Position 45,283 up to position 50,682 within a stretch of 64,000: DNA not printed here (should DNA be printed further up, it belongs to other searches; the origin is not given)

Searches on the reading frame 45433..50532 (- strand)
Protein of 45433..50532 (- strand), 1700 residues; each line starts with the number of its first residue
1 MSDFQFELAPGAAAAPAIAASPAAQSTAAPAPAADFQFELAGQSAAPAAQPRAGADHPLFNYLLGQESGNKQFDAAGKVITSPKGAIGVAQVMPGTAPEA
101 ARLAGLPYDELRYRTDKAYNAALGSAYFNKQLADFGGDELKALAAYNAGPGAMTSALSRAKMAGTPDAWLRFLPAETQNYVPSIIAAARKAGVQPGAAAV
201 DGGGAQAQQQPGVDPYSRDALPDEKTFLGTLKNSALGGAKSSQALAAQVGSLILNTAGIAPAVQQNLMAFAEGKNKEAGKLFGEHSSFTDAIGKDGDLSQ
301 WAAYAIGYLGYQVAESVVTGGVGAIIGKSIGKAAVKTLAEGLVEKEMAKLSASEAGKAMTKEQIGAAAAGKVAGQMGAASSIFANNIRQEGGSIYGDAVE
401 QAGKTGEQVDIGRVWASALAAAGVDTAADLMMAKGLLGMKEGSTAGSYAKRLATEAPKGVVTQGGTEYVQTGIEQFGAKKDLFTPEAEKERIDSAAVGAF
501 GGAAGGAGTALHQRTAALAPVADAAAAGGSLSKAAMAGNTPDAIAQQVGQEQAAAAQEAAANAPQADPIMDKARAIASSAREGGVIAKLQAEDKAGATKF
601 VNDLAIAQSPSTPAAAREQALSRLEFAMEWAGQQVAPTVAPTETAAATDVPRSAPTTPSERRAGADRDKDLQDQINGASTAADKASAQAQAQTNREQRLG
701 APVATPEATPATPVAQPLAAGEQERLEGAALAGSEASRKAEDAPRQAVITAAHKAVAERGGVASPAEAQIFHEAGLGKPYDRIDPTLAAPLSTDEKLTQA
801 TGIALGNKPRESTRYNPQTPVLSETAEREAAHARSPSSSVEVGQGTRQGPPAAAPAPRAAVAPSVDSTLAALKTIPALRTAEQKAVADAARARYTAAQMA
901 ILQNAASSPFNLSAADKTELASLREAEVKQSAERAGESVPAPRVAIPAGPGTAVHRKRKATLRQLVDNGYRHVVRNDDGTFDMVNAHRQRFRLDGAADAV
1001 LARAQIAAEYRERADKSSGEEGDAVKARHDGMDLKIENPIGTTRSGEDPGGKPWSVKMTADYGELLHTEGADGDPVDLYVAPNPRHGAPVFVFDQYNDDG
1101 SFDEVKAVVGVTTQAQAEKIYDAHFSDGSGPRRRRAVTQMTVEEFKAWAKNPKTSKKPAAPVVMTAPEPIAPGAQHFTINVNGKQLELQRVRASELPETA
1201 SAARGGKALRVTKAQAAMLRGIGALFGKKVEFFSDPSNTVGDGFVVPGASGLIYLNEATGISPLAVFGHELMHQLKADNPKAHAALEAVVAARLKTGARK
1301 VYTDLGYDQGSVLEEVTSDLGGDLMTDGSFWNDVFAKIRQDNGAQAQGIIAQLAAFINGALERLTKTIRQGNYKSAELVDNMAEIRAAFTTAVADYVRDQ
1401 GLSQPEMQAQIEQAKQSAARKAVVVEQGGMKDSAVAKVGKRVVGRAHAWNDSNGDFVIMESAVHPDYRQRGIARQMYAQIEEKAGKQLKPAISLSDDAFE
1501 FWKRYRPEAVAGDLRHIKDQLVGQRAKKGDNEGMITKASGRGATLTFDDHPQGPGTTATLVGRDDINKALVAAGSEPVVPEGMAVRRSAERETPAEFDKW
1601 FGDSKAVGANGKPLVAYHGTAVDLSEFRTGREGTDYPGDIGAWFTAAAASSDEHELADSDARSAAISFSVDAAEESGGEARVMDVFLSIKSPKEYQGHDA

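Call 112: search_protein_families(library=pfam, proteins=[window:45433-50532:-], max_evalue=0.001)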
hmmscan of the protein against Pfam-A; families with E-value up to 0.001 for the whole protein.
window:45433-50532:- (1700 aa): 6 families
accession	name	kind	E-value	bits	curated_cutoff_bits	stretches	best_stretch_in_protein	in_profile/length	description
PF18823.6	InPase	-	9e-35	119.9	26.8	1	1026-1150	13-135/135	Inorganic Pyrophosphatase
PF01464.25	SLT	-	6.1e-13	48.8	21.3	1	52-161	9-109/117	Transglycosylase SLT domain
PF18760.7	ART-PolyVal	-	2.5e-08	35.2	31.2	1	1609-1695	2-66/140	ADP-Ribosyltransferase in polyvalent proteins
PF13508.13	Acetyltransf_7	-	1.9e-06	28.6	27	1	1435-1488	7-60/84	Acetyltransferase (GNAT) domain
PF00583.31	Acetyltransf_1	-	2.1e-06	28.4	20.7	1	1434-1494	36-98/116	Acetyltransferase (GNAT) family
PF13673.13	Acetyltransf_10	-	7.7e-06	26.3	23.6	1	1428-1487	28-83/128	Acetyltransferase (GNAT) domain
